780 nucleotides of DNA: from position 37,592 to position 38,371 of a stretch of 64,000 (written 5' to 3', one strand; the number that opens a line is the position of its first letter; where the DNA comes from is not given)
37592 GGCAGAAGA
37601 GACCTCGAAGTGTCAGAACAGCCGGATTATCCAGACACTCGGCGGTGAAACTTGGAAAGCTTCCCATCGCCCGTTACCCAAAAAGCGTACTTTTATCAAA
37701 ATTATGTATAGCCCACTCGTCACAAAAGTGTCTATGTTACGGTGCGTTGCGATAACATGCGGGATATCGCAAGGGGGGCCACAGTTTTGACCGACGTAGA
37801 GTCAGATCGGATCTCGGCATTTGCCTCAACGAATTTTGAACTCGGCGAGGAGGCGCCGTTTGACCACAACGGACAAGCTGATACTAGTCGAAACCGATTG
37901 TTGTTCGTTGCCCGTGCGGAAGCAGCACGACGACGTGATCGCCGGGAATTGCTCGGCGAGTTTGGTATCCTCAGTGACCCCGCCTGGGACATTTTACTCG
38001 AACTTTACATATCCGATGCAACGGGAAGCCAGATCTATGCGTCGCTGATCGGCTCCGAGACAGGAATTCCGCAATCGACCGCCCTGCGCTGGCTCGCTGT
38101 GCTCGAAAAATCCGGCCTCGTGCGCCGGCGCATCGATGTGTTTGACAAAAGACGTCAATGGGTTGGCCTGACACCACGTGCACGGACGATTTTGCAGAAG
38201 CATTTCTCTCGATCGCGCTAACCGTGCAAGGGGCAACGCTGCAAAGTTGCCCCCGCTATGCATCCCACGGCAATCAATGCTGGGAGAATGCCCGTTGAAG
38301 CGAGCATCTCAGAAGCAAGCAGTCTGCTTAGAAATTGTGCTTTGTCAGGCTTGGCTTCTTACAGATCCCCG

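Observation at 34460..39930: Low-G+C 5.5 kb island built only from paired regulators: two pseudo-receiver FixJ/LuxR proteins, two small winged-helix proteins, two ~64-aa helical proteins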

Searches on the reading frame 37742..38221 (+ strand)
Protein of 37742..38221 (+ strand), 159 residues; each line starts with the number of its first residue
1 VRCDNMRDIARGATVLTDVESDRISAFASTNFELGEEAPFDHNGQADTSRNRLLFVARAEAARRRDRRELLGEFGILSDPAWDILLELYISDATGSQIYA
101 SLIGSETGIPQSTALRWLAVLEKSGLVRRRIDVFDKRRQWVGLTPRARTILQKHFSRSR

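Call 3: search_protein_families(library=pfam, proteins=[window:37742-38221:+], max_evalue=0.1)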
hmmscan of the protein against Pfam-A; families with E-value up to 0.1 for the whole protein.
window:37742-38221:+ (159 aa): 7 families
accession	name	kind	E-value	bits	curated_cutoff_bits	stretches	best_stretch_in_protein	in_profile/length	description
PF12802.13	MarR_2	-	3.8e-07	30.6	27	1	77-138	3-61/61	MarR family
PF01047.28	MarR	-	3.3e-05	24.1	24.6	1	77-137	1-57/59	MarR family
PF09339.16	HTH_IclR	-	0.00083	19.5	22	1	105-129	26-50/52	IclR helix-turn-helix domain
PF01022.26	HTH_5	-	0.014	15.7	22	1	105-128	23-46/47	Bacterial regulatory protein, arsR family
PF12840.13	HTH_20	-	0.017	15.6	27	1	84-130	9-51/51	Helix-turn-helix domain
PF25213.1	HVO_A0261_N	-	0.035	14.4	35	0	105-132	32-59/86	HVO_A0261 N-terminal domain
PF01978.25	TrmB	-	0.049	13.9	25.6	1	100-130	25-55/68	Sugar-specific transcriptional regulator TrmB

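Call 4: search_protein_families(library=ncbifam, proteins=[window:37742-38221:+], max_evalue=0.1)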
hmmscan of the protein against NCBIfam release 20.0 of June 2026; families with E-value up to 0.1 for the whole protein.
window:37742-38221:+ (159 aa): 7 families
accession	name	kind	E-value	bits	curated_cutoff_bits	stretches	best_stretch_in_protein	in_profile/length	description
NF041230.1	BagL_FevM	exception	4.1e-05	23.6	230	1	77-152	38-109/145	MarR family transcriptional regulator BagL/FevM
TIGR02337.1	HpaR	equivalog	0.003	17.4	121.2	1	106-153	51-98/130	homoprotocatechuate degradation operon regulator HpaR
NF002926.0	PRK03573.1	equivalog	0.0076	16.2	120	1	105-153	54-102/144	transcriptional regulator SlyA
NF008601.2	PRK11569.1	equivalog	0.015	14.5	380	1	85-130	35-78/276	glyoxylate bypass operon transcriptional repressor IclR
TIGR04472.1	reg_rSAM_mob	hypoth_equivalog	0.047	13.7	240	1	106-152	54-100/141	radical SAM mobile pair system MarR family transcriptional regulator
NF010762.0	PRK14165.1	equivalog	0.054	12.8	279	1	101-156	26-78/224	winged helix-turn-helix domain-containing protein/riboflavin kinase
NF033788.1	HTH_metalloreg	subfamily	0.064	13.1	55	0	103-130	31-58/77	metalloregulator ArsR/SmtB family transcription factor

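Call 11: find_homologous_proteins(query=window:37757-38221:+, max_evalue=0.001)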
Query window:37757-38221:+ (154 aa): 27 proteins with E <= 0.001 among 217 candidates.
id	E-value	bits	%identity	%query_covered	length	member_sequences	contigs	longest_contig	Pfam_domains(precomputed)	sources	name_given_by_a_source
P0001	6.1e-87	307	99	94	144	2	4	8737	PF12802.14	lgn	-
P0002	2.5e-56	208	68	94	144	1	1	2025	PF12802.14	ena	-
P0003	1.5e-53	199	67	94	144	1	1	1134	PF01047.29,PF12802.14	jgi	jgi:DNA-binding MarR family transcriptional regulator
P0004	3.3e-49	185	62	98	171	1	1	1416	PF12802.14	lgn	-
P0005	7.0e-47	177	61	95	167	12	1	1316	PF12802.14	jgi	jgi:DNA-binding MarR family transcriptional regulator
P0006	5.1e-45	171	59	96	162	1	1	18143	PF12802.14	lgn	-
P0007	5.7e-45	171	57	93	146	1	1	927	-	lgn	-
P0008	1.3e-44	170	59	95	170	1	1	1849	PF12802.14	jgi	-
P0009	1.4e-44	170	71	71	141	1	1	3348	PF12802.14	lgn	-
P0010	1.8e-44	169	66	76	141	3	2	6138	-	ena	-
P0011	3.2e-44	168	57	93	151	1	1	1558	-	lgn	-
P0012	3.8e-44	168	63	81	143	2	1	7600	PF12802.14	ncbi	-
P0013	4.1e-44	168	70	72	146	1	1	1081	PF12802.14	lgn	-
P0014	1.6e-43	166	55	93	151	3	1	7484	PF12802.14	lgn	-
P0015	2.6e-43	166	56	92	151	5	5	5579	PF12802.14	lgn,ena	-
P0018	1.8e-31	127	56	80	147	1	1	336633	-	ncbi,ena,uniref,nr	ncbi:hypothetical protein OVA07_00270 [Novosphingobium sp. SL115]|uniref:hypothetical protein n=1 Ta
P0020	1.9e-24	104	42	91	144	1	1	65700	-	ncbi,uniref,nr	ncbi:MarR family winged helix-turn-helix transcriptional regulator [Novosphingobium cyanobacteriorum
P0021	8.3e-24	102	52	72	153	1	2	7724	-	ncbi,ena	-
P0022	1.0e-23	102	39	92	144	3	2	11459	-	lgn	-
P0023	1.9e-13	69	39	72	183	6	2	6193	-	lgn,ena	-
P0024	1.1e-12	66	45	55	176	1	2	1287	-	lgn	-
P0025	2.4e-10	59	42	56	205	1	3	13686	PF01047.29,PF09339.17,PF12802.14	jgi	jgi:DNA-binding MarR family transcriptional regulator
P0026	3.0e-8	52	41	64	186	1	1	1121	-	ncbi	-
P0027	1.7e-5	43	45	55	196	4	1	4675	-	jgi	jgi:DNA-binding MarR family transcriptional regulator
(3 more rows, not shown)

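Call 12: find_encoding_contigs(protein=P0018, flank=10000, max_places=2)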
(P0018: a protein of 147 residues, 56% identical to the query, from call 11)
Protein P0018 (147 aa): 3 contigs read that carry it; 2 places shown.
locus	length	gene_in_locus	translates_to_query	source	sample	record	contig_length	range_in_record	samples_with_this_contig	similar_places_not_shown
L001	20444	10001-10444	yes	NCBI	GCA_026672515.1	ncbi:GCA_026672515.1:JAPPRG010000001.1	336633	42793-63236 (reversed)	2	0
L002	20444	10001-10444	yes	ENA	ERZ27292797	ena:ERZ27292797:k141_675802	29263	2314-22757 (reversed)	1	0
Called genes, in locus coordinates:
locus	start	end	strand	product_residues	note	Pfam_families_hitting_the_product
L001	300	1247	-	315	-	PF05168:HEPN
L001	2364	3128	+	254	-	PF00149:Metallophos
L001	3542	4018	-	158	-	PF01047:MarR (weak)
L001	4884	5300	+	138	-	-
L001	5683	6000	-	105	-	-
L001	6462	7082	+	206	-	PF00196:GerE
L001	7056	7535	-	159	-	-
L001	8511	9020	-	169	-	-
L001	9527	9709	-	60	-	-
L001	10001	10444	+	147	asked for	-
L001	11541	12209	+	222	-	PF08281:Sigma70_r4_2 (weak), PF00196:GerE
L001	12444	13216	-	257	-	PF13340:DUF4096, PF01609:DDE_Tnp_1, PF13612:DDE_Tnp_1_3 (faint), PF13586:DDE_Tnp_1_2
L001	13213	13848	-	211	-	-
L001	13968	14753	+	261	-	-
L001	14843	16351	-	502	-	PF13493:DUF4118 (faint), PF00989:PAS (weak), PF08448:PAS_4, PF07536:HWE_HK, PF07568:HisKA_2 (faint)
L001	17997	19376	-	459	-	PF17820:PDZ_6 (faint), PF01435:Peptidase_M48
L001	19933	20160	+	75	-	-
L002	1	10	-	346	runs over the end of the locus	PF05168:HEPN (weak)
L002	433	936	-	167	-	-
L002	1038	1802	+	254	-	PF00149:Metallophos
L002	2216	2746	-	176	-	PF01047:MarR (weak)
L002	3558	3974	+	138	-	-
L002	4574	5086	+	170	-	-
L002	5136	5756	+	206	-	PF00196:GerE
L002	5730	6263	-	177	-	-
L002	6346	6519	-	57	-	-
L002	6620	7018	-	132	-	-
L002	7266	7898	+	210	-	PF01609:DDE_Tnp_1, PF13612:DDE_Tnp_1_3, PF13586:DDE_Tnp_1_2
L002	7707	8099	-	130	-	-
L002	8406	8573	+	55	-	-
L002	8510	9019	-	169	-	-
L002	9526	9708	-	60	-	-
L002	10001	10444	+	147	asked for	-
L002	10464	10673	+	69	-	-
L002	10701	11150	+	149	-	-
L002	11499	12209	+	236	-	PF08281:Sigma70_r4_2 (weak), PF00196:GerE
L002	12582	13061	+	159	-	-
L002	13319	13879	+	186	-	-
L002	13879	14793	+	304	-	-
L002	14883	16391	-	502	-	PF13493:DUF4118 (faint), PF00989:PAS (weak), PF08448:PAS_4, PF07536:HWE_HK, PF07568:HisKA_2 (faint)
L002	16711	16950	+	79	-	-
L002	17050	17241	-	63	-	-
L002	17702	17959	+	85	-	-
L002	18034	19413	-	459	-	PF17820:PDZ_6 (faint), PF01435:Peptidase_M48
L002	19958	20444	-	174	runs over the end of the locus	-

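Call 13: find_encoding_contigs(protein=P0020, flank=10000, max_places=2)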
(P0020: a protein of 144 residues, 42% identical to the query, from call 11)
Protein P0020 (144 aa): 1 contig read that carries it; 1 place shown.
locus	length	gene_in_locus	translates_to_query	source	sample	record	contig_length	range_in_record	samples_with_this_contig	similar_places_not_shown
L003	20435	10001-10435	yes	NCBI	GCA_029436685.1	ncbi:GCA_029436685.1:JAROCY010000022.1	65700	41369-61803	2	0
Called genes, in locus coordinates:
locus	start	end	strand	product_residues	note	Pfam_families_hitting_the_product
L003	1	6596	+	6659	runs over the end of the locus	-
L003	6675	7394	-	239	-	PF00106:adh_short, PF08659:KR, PF13561:adh_short_C2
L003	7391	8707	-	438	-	PF00501:AMP-binding, PF13193:AMP-binding_C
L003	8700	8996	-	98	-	PF00550:PP-binding (weak)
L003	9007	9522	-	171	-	PF00132:Hexapep, PF14602:Hexapep_2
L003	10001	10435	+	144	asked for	-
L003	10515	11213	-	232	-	PF08281:Sigma70_r4_2 (weak), PF00196:GerE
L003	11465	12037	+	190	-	-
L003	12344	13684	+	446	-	PF00353:HemolysinCabind, PF08548:Peptidase_M10_C (faint), PF00353:HemolysinCabind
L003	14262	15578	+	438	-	PF03721:UDPG_MGDP_dh_N, PF00984:UDPG_MGDP_dh, PF03720:UDPG_MGDP_dh_C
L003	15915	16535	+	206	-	PF00196:GerE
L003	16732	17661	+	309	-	PF00535:Glycos_transf_2, PF10111:Glyco_tranf_2_2, PF13641:Glyco_tranf_2_3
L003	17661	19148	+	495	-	PF01943:Polysacc_synt, PF13440:Polysacc_synt_3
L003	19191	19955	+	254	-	PF00149:Metallophos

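Call 14: find_encoding_contigs(protein=P0006, flank=10000, max_places=2)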
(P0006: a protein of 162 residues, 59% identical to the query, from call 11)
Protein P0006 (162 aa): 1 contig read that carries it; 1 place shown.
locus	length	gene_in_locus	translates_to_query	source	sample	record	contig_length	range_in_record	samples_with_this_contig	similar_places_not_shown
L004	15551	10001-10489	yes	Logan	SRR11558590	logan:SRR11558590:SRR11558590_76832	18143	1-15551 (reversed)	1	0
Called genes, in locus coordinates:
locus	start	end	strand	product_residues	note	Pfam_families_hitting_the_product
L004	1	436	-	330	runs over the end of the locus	PF01156:IU_nuc_hydro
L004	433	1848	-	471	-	PF00083:Sugar_tr, PF07690:MFS_1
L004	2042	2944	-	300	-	PF00294:PfkB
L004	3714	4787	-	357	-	PF08240:ADH_N, PF16912:Glu_dehyd_C, PF00107:ADH_zinc_N, PF13602:ADH_zinc_N_2 (weak)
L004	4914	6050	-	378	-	PF00364:Biotin_lipoyl, PF00198:2-oxoacid_dh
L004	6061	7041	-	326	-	PF02779:Transket_pyr, PF02780:Transketolase_C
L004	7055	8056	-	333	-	PF00676:E1_dh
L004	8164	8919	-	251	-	PF00106:adh_short, PF13561:adh_short_C2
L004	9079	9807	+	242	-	-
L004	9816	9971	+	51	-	-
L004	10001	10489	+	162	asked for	PF12802:MarR_2 (weak)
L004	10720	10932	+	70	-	-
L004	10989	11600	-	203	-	PF00196:GerE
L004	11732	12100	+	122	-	-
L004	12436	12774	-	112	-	-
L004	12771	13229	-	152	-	PF04002:RadC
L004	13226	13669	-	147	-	-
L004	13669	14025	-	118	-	-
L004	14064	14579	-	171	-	PF00196:GerE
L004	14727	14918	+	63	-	-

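Call 20: find_related_loci(query=A1, collection=genome_contigs, flank=10000)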
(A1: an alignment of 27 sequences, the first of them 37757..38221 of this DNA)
Query A1 (154 aa) in genome_contigs; peptide patterns used: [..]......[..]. (x = any residue, [..] = any of these).
600 stretches matched a pattern (row limit reached: there are more); 584 encode a relative of the query (tblastn E <= 1e-3); the best 80 are kept; 80 distinct loci.
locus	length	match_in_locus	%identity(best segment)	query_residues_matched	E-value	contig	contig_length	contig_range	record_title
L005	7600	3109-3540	59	18-153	9e-49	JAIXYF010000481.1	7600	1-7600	MAG: Novosphingobium sp. isolate D4_MAG_00083 pond_D4_MAG_00083_000000000279, whole genome shotgun sequence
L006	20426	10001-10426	42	10-151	8e-30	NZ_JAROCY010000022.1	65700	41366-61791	Novosphingobium cyanobacteriorum strain HBC54 contig22, whole genome shotgun sequence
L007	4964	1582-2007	36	16-151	3e-22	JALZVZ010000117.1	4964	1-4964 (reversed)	MAG: Altererythrobacter sp. isolate g3_MAG_00008 g3_MAG_00008_000000000117, whole genome shotgun sequence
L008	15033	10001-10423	36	8-150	4e-21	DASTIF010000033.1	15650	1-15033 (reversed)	MAG TPA_asm: Sphingomicrobium sp. isolate SMAG_U899 k141_2360, whole genome shotgun sequence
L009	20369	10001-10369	36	28-154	1e-20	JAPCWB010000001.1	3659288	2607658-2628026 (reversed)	Novosphingobium sp. MW5 contig_1, whole genome shotgun sequence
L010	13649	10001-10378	36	22-150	4e-20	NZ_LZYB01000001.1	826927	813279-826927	Erythrobacter dokdonensis DSW-74 DSW74_contig01, whole genome shotgun sequence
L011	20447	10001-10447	36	1-151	6e-20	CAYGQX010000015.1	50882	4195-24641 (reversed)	MAG TPA_asm: uncultured Porphyrobacter sp. isolate ERP117304_co3_139 genome assembly, contig: NODE_986_length_50882_cov_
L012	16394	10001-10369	36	28-152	7e-20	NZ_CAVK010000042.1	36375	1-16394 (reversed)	Sphingobium indicum BiD32, whole genome shotgun sequence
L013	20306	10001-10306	42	49-150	8e-20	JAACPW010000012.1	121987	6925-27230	MAG: Sphingomonadales bacterium isolate CG_2015-02_63_24 CG_2015-02_scaffold_71, whole genome shotgun sequence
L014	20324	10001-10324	41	44-151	1e-19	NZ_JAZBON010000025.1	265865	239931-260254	MAG: Erythrobacter sp. isolate bin.644 k117_3504933, whole genome shotgun sequence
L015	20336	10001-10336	38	42-153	1e-19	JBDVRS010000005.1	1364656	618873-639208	MAG: Marinomonas sp. isolate LC.122.F.D4_220_49 LC_122_F_D4_220_49_000000000005, whole genome shotgun sequence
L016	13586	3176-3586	38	16-153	1e-19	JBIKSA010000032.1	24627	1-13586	MAG: Erythrobacter sp. isolate ME2015-06-19_3300044640_group6_bin157 Rohwer_bin2009_scaffold_1006_c1, whole genome shotg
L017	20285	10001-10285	40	59-153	2e-19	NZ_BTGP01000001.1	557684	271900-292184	Erythrobacter sp. MTPC3 Contig01, whole genome shotgun sequence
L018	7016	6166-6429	42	64-151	3e-19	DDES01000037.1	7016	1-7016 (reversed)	MAG TPA_asm: Novosphingobium sp. UBA1948 UBA1948_contig_48166, whole genome shotgun sequence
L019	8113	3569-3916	39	32-150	4e-19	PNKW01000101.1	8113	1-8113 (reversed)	MAG: Erythrobacter sp. isolate PB2.004 PB2_1004563_8113, whole genome shotgun sequence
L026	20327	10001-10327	39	40-148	1e-18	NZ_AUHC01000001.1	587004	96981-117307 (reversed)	Erythrobacter cryptus DSM 12079 G524DRAFT_scaffold00001.1_C, whole genome shotgun sequence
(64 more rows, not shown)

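Call 22: find_encoding_contigs(protein=P0001, flank=10000, max_places=4)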
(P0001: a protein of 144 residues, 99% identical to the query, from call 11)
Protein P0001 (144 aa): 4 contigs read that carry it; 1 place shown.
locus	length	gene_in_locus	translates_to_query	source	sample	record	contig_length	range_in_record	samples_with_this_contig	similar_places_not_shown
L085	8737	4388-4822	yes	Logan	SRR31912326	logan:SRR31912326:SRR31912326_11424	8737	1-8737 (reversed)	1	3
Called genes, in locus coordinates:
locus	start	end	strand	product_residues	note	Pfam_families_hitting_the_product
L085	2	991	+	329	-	?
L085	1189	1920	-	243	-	PF07638:Sigma70_ECF (faint), PF08281:Sigma70_r4_2, PF00196:GerE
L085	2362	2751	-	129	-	-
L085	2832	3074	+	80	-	-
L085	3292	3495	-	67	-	-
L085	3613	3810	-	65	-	-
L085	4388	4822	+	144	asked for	PF12802:MarR_2 (weak)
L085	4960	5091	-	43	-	-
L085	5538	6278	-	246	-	PF00196:GerE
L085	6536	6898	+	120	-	PF03795:YCII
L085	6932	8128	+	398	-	PF04542:Sigma70_r2 (weak), PF20239:DUF6596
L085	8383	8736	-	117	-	?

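Call 23: find_encoding_contigs(protein=P0022, flank=10000, max_places=2)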
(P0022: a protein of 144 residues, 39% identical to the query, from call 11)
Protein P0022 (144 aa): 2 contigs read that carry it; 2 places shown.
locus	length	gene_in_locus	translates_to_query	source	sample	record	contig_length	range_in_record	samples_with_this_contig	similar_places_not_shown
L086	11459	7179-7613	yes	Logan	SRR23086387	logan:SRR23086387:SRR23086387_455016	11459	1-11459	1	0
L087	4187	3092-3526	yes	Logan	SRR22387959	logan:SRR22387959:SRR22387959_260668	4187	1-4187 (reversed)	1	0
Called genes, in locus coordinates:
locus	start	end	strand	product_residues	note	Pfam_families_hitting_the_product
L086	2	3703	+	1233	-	?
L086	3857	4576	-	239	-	PF00106:adh_short, PF08659:KR, PF13561:adh_short_C2, PF23441:SDR (faint)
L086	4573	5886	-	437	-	PF00501:AMP-binding, PF13193:AMP-binding_C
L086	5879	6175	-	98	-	PF00550:PP-binding (faint)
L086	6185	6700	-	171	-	PF00132:Hexapep, PF14602:Hexapep_2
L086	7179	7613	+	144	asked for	-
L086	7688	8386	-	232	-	PF08281:Sigma70_r4_2 (weak), PF00196:GerE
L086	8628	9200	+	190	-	-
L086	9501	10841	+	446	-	-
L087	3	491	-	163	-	?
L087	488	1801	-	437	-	PF00501:AMP-binding, PF13193:AMP-binding_C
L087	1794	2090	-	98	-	PF00550:PP-binding (faint)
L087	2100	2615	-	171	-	PF00132:Hexapep, PF14602:Hexapep_2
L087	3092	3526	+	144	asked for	-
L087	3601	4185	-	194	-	?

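Call 28: search_protein_families(library=pfam, proteins=[L026:7690-8949:+, L026:8904-9374:+, L026:9460-9690:+, L026:9800-10330:+, L026:10411-11781:-, L026:11734-12507:+, L026:12698-13570:-, L026:13324-13995:+, L026:15239-15781:-, L026:15824-19387:-], max_evalue=0.001)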
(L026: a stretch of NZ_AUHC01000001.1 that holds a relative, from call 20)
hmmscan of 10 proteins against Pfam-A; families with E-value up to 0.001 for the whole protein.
L026:7690-8949:+ (419 aa): 2 families
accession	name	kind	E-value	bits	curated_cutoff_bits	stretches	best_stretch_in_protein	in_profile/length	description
PF00926.24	DHBP_synthase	-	1.3e-84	283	26.4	1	73-264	1-191/191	3,4-dihydroxy-2-butanone 4-phosphate synthase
PF00925.25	GTP_cyclohydro2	-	1.6e-27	96.5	23.3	2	274-363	2-88/165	GTP cyclohydrolase II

L026:8904-9374:+ (156 aa): 1 family
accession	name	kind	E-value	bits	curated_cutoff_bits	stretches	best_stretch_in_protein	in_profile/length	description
PF00885.24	DMRL_synthase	-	8.6e-40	136.3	26.7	1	20-151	3-137/139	6,7-dimethyl-8-ribityllumazine synthase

L026:9460-9690:+ (76 aa): 0 families

L026:9800-10330:+ (177 aa): 1 family
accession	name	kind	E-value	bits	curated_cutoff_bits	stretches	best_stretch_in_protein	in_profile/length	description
PF13463.12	HTH_27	-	0.00018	22.1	22.2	1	133-170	31-68/68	Winged helix DNA-binding domain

L026:10411-11781:- (456 aa): 3 families
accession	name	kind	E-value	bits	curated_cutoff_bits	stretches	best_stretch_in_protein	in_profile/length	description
PF00113.28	Enolase_C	-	4.2e-131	437.1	21.5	1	169-450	2-291/296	Enolase, C-terminal TIM barrel domain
PF03952.21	Enolase_N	-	4.4e-57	192.3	35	1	32-163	1-131/131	Enolase, N-terminal domain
PF13378.12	MR_MLE_C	-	2.6e-09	37.5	29.4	1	295-413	57-173/219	Enolase C-terminal domain-like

L026:11734-12507:+ (257 aa): 0 families

L026:12698-13570:- (290 aa): 0 families

L026:13324-13995:+ (223 aa): 1 family
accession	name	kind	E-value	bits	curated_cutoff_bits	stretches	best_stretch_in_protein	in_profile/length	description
PF19029.5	DUF883_C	-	0.00031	20.8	27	0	75-98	2-25/30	DUF883 C-terminal glycine zipper region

L026:15239-15781:- (180 aa): 2 families
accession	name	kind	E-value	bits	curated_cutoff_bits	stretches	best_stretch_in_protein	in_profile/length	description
PF03449.20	GreA_GreB_N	-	1.2e-28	99.6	24.5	1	29-98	1-71/71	Transcription elongation factor, N-terminal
PF01272.25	GreA_GreB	-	5.5e-27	94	26.9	1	106-178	3-76/77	Transcription elongation factor, GreA/GreB, C-term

L026:15824-19387:- (1187 aa): 10 families
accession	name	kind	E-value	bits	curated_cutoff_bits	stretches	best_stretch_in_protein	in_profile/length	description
PF02786.22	CPSase_L_D2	-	5.3e-104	346.8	19.8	2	208-413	2-210/211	Carbamoyl-phosphate synthase L chain, ATP binding domain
PF25596.1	CPSase_L_D1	-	1.4e-96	318.9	27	2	86-204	2-118/118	Carbamoyl phosphate synthase preATP-grasp domain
PF02787.25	CPSase_L_D3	-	2.2e-25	88.9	26.6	1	504-581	2-79/80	Carbamoyl-phosphate synthetase large chain, oligomerisation domain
PF02142.27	MGS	-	1.6e-19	70.2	24.1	1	1071-1156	2-94/94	MGS-like domain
PF07478.18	Dala_Dala_lig_C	-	4e-13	49.8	24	1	813-959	25-174/204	D-ala D-ala ligase C-terminus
PF02222.28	ATP-grasp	-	3.6e-12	46.7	27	1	796-961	2-163/179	ATP-grasp domain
PF15632.11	ATPgrasp_Ter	-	5.3e-09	36.4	29.1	1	923-1003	48-127/131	ATP-grasp in the biosynthetic pathway with Ter operon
PF02655.19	ATP-grasp_3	-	1.3e-08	35.6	23.2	1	818-961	25-157/160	ATP-grasp domain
PF13535.11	ATP-grasp_4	-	3e-07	30.6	27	0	279-382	51-151/160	ATP-grasp domain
PF01071.24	GARS_A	-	2.5e-06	27.9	27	0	212-310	7-109/194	Phosphoribosylglycinamide synthetase, ATP-grasp (A) domain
